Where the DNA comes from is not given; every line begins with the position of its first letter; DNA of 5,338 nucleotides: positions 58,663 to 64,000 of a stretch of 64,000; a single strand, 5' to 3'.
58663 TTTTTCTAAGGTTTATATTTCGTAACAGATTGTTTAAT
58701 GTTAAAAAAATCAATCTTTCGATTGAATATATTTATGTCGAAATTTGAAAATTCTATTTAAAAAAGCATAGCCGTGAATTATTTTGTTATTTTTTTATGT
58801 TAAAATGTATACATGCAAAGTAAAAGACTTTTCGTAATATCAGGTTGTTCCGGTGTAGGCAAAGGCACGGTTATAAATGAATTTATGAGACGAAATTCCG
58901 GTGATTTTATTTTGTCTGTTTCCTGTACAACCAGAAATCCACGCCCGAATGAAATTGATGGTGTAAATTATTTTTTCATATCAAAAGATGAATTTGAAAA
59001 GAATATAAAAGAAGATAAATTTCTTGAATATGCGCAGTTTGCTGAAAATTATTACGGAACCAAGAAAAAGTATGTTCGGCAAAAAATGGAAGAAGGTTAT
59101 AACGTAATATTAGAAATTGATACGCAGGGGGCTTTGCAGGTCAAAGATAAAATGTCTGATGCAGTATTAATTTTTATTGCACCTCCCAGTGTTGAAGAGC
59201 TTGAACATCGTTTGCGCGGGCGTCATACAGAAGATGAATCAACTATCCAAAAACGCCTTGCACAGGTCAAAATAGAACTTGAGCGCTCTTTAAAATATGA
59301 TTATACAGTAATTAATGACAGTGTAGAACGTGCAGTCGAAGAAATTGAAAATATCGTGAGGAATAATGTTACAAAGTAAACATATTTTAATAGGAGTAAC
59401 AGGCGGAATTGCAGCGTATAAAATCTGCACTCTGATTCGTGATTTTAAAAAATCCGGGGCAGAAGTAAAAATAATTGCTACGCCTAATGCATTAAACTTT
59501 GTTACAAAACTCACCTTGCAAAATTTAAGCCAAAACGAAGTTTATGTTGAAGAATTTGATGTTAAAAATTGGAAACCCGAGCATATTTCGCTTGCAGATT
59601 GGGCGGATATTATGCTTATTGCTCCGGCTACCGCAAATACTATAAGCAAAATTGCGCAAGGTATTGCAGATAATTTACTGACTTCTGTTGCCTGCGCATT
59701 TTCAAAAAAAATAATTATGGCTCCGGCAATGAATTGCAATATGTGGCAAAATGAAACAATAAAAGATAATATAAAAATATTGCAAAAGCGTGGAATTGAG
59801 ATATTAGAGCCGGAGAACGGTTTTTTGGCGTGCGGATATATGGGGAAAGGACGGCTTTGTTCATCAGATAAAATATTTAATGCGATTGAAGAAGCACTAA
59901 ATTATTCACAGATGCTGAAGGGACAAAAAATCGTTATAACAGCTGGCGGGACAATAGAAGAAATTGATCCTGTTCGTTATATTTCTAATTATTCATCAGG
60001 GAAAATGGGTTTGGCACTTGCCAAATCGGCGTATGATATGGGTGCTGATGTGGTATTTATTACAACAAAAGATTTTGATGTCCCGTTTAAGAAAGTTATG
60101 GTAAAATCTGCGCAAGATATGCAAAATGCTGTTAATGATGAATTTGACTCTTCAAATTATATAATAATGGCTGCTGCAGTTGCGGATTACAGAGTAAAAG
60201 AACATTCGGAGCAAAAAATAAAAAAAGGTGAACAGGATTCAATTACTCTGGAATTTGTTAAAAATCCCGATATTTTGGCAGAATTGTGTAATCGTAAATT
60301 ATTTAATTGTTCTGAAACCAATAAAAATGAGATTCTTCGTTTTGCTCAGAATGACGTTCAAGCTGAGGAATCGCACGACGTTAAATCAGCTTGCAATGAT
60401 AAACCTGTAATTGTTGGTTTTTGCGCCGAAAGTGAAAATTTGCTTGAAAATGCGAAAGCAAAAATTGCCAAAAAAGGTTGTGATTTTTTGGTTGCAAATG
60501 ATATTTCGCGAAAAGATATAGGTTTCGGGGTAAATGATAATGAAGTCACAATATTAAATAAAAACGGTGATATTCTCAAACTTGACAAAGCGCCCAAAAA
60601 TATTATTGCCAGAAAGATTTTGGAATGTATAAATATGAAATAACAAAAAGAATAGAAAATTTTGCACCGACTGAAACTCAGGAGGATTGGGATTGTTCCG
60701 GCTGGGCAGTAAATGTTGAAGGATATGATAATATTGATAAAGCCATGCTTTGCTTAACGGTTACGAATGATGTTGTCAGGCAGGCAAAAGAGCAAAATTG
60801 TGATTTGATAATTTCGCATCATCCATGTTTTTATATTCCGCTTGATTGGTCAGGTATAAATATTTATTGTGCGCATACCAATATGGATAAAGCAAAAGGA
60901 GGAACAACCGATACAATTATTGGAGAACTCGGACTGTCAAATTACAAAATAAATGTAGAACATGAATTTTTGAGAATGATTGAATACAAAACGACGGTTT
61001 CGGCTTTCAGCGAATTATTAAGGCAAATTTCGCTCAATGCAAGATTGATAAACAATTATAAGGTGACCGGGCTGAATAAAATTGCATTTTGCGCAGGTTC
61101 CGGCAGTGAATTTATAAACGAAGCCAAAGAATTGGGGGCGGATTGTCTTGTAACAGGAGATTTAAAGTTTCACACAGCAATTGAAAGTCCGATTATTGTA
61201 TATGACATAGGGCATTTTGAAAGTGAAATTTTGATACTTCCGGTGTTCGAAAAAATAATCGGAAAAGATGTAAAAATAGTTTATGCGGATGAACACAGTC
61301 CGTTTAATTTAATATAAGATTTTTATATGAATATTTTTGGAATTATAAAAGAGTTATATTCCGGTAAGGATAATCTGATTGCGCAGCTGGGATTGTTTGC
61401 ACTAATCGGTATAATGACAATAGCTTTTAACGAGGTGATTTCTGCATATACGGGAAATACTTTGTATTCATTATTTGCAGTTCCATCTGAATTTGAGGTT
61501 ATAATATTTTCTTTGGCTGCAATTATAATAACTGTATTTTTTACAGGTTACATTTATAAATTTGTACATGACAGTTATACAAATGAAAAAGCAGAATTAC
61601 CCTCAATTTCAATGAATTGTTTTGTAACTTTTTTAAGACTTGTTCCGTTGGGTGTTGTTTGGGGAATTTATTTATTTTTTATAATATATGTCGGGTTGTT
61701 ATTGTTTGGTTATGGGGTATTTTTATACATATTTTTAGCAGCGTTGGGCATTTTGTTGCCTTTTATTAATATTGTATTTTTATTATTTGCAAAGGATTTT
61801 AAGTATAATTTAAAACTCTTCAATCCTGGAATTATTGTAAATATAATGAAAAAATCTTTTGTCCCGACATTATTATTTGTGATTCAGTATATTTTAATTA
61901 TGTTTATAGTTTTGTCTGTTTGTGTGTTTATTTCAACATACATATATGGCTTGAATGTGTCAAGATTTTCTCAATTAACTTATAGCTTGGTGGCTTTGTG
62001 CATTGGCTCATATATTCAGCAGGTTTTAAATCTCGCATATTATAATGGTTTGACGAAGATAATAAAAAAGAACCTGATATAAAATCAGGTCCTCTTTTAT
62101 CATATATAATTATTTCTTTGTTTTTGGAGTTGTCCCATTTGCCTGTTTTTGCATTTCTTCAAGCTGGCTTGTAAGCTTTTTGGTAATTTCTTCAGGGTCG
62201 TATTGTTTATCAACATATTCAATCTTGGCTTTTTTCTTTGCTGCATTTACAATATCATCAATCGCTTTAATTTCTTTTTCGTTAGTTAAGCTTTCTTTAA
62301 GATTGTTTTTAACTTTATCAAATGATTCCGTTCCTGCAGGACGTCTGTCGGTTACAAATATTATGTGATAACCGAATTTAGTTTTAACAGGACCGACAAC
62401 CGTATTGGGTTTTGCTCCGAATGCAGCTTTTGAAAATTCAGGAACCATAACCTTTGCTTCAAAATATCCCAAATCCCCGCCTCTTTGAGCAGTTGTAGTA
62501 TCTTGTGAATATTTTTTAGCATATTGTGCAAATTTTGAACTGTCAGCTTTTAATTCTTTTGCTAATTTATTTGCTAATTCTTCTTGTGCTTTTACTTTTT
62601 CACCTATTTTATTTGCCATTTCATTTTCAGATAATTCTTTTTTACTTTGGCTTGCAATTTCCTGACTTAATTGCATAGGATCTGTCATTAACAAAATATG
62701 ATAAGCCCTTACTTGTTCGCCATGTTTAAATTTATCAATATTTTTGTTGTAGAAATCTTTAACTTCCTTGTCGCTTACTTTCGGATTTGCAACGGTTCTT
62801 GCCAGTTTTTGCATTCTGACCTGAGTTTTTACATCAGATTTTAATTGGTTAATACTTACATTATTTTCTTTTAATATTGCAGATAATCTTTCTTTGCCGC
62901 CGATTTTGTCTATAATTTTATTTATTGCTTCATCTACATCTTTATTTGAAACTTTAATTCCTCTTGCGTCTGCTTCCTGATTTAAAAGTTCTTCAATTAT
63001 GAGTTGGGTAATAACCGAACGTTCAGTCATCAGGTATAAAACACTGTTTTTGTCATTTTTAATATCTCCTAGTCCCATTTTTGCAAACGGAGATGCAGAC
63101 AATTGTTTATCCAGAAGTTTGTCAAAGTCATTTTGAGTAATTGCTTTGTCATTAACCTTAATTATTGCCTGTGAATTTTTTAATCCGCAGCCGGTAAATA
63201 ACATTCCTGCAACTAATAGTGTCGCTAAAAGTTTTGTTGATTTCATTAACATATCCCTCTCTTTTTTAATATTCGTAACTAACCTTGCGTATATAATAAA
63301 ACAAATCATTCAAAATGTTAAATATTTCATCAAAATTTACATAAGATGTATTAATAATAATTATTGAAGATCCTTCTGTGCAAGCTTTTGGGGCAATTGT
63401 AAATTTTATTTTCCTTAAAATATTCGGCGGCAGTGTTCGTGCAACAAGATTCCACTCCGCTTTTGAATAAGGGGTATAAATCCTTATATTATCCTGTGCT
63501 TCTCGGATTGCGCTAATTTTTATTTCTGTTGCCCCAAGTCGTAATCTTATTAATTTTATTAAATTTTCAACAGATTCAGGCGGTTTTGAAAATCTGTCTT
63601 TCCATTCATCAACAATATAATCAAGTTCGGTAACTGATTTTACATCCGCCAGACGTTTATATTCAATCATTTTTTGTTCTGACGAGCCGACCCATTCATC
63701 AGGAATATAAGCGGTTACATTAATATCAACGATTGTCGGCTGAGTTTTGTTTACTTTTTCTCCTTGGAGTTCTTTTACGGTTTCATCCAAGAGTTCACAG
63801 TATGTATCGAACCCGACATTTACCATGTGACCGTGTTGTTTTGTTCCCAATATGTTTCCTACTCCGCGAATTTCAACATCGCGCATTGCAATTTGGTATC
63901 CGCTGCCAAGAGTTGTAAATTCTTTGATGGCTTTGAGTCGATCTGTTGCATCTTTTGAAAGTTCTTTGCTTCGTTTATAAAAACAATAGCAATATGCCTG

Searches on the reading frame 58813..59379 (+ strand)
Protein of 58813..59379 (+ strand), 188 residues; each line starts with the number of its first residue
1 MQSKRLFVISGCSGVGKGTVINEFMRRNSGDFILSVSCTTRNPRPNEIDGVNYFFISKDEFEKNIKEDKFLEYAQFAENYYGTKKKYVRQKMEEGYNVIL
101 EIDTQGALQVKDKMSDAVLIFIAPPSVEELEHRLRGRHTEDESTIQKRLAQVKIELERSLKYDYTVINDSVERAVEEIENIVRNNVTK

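Call 85: search_protein_families(library=pfam, proteins=[window:58813-59379:+], max_evalue=0.001)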
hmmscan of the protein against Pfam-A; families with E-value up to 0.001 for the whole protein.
window:58813-59379:+ (188 aa): 3 families
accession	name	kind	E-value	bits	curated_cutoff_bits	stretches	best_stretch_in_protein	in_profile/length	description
PF00625.27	Guanylate_kin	-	8.8e-53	179.1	25.2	1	4-183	2-180/182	Guanylate kinase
PF13671.12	AAA_33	-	1.3e-05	26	27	1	6-152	1-133/143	AAA domain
PF13238.12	AAA_18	-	0.00015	22.7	29.4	1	8-145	2-119/128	AAA domain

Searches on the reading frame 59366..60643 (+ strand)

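Call 85: search_protein_families(library=pfam, proteins=[window:59366-60643:+], max_evalue=0.001)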
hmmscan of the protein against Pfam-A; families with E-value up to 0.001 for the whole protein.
window:59366-60643:+ (425 aa): 3 families
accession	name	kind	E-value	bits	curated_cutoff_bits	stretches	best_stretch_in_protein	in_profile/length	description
PF04127.22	DFP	-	1e-64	218.3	22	2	184-311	1-132/186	DNA/pantothenate metabolism flavoprotein C-terminal domain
PF02441.25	Flavoprotein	-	3.2e-35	121.6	22.7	1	5-150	1-146/162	Flavoprotein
PF09370.16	PEP_hydrolase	-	0.00086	19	33.8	0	138-221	164-247/267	Phosphoenolpyruvate hydrolase-like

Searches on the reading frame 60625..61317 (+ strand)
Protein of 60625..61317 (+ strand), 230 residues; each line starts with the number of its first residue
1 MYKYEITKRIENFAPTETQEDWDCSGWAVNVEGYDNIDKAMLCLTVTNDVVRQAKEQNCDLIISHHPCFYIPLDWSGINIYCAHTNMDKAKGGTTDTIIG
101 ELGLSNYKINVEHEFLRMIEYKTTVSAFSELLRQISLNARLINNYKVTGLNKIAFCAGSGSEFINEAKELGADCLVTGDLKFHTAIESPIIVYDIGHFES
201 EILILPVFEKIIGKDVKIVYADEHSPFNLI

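Call 85: search_protein_families(library=pfam, proteins=[window:60625-61317:+], max_evalue=0.001)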
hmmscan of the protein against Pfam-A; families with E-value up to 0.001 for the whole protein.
window:60625-61317:+ (230 aa): 1 family
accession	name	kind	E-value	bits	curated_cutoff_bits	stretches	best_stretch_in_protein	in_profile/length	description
PF01784.24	DUF34_NIF3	-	7.6e-49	167.1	23.4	1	4-218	4-247/256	Duf34/NIF3 (NGG1p interacting factor 3)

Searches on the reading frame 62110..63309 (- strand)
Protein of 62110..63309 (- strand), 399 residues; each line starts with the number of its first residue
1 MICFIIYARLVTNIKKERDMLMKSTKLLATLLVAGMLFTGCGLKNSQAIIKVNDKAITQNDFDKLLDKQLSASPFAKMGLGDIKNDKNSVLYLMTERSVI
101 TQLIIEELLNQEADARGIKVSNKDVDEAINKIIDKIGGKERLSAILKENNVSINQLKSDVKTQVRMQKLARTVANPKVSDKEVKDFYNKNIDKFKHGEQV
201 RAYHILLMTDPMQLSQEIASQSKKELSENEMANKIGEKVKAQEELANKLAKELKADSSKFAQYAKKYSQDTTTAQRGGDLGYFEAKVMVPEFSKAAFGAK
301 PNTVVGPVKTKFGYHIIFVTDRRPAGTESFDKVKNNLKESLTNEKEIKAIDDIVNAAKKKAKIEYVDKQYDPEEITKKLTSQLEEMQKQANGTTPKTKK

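Call 85: search_protein_families(library=pfam, proteins=[window:62110-63309:-], max_evalue=0.001)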
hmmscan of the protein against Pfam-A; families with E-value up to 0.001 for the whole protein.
window:62110-63309:- (399 aa): 6 families
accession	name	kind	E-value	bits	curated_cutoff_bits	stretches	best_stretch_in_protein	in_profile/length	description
PF13616.12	Rotamase_3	-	2.4e-24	86.6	22.5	1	196-323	12-116/116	PPIC-type PPIASE domain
PF00639.27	Rotamase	-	6.9e-24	85.1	21.7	1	234-321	10-97/97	PPIC-type PPIASE domain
PF13145.12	Rotamase_2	-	6.4e-17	62.9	27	1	178-335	1-121/121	PPIC-type PPIASE domain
PF13624.11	SurA_N_3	-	1.4e-15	57.9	27.2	1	28-169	18-161/162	SurA-like N-terminal domain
PF13623.11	SurA_N_2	-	4e-10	40.2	28.5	1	14-131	4-121/145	SurA-like N-terminal domain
PF09312.16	SurA_N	-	5.7e-05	23.7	30.8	1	52-168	8-116/118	SurA N-terminal domain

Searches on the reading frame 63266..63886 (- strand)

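Call 85: search_protein_families(library=pfam, proteins=[window:63266-63886:-], max_evalue=0.001)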
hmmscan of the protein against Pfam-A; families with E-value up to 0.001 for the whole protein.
window:63266-63886:- (206 aa): 1 family
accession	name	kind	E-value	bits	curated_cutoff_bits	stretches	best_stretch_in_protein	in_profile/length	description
PF03461.20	TRCF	-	7.7e-22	77.9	25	1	55-139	1-85/95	TRCF domain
